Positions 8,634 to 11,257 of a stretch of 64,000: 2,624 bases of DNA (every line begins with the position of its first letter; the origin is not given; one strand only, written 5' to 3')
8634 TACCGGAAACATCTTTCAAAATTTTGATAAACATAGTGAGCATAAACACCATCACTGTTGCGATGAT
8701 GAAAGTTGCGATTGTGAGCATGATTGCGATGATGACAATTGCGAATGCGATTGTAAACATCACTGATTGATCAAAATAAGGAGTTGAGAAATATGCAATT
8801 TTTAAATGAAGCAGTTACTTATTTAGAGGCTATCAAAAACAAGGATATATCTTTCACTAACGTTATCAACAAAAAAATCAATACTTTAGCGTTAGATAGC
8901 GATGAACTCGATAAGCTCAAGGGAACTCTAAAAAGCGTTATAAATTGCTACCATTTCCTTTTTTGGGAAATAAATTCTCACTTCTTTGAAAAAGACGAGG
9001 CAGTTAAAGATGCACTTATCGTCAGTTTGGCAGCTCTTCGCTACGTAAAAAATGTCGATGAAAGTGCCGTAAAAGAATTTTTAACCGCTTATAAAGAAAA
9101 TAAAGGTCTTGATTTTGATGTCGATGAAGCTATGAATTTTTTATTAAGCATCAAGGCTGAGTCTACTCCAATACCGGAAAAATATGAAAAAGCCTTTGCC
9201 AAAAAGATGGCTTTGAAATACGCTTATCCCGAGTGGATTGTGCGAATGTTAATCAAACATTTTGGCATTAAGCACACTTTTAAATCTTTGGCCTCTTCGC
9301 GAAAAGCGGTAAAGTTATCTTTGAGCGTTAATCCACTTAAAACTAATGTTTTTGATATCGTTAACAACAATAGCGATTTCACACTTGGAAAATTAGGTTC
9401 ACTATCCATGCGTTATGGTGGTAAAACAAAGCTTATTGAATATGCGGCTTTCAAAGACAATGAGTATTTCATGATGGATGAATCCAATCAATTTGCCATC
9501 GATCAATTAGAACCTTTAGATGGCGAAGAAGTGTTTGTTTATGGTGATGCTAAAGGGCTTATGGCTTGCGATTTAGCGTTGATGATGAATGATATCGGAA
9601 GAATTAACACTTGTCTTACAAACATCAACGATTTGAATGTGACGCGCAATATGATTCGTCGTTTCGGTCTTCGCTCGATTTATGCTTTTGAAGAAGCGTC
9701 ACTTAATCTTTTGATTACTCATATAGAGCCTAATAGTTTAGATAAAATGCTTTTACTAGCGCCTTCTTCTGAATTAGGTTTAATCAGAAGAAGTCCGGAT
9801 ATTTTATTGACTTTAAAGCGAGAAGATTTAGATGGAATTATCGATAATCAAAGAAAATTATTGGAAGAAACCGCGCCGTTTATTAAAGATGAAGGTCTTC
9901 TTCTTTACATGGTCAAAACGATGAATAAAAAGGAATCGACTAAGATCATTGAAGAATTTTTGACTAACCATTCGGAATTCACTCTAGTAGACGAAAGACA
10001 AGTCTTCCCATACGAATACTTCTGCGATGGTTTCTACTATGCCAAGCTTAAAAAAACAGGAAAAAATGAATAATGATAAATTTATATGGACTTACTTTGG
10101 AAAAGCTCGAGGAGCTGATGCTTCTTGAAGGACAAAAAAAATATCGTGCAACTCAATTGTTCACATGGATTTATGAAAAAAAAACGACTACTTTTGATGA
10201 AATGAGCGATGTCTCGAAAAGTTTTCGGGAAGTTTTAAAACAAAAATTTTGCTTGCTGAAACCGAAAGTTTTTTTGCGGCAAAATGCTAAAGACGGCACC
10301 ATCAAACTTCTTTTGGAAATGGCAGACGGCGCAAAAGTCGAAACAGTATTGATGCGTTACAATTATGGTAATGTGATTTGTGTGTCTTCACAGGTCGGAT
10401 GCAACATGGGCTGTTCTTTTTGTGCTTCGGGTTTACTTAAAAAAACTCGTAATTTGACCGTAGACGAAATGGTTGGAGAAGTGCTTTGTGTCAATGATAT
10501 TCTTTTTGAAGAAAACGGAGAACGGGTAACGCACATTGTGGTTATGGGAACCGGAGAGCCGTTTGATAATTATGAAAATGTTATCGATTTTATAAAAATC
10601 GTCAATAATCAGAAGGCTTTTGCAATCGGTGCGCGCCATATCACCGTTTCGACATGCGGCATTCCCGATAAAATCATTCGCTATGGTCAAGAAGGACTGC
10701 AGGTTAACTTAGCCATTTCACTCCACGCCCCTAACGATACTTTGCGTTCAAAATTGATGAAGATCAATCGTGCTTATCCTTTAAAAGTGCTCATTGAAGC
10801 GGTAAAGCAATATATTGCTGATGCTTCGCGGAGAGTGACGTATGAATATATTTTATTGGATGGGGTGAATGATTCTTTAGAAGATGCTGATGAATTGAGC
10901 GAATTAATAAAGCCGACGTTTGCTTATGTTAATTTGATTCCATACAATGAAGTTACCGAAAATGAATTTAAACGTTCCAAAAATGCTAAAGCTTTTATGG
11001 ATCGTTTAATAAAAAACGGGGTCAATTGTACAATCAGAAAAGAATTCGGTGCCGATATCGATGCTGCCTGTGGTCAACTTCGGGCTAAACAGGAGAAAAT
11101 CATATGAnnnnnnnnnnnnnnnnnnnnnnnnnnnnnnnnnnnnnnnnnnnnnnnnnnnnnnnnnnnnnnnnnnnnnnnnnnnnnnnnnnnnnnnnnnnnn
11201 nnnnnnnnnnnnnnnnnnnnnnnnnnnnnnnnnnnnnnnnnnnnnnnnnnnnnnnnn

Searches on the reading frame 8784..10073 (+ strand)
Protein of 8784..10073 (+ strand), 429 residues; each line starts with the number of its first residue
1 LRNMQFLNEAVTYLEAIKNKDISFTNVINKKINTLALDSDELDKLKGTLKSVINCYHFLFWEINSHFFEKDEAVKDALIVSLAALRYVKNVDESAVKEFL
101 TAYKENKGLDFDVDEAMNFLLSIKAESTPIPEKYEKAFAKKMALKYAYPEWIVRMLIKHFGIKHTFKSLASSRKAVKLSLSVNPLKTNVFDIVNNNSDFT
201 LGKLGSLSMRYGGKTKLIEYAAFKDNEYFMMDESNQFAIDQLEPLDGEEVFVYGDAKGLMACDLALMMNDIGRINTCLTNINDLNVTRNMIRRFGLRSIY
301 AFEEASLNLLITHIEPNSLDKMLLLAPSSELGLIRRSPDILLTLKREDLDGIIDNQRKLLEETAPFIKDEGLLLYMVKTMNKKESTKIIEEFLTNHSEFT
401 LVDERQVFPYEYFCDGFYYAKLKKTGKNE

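Call 75: search_protein_families(library=pfam, proteins=[window:8784-10073:+], max_evalue=0.0001)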
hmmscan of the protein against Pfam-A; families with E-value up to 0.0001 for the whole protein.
window:8784-10073:+ (429 aa): 1 family
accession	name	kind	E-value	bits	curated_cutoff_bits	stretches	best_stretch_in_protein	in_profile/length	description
PF01189.24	Methyltr_RsmB-F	-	3e-18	66.7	27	1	242-423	4-199/199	16S rRNA methyltransferase RsmB/F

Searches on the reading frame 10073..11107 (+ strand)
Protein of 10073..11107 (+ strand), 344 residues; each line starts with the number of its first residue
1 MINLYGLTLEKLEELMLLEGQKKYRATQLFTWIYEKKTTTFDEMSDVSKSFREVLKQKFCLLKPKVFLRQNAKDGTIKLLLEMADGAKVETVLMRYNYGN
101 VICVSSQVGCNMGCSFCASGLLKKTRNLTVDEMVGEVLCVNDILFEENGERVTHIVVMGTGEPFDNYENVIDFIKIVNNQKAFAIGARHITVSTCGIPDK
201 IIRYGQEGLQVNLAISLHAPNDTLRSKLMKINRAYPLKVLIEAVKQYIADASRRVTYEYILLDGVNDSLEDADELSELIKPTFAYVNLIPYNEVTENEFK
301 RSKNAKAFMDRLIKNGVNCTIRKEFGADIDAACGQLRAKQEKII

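Call 75: search_protein_families(library=pfam, proteins=[window:10073-11107:+], max_evalue=0.0001)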
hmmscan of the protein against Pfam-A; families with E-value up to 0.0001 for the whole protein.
window:10073-11107:+ (344 aa): 2 families
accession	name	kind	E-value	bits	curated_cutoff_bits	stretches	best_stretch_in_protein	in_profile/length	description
PF21016.3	RlmN_N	-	1.2e-17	63.9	24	1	2-60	1-59/60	Ribosomal RNA large subunit methyltransferase N-terminal domain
PF04055.27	Radical_SAM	-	3.4e-17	63.6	29.5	1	105-272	2-162/166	Radical SAM superfamily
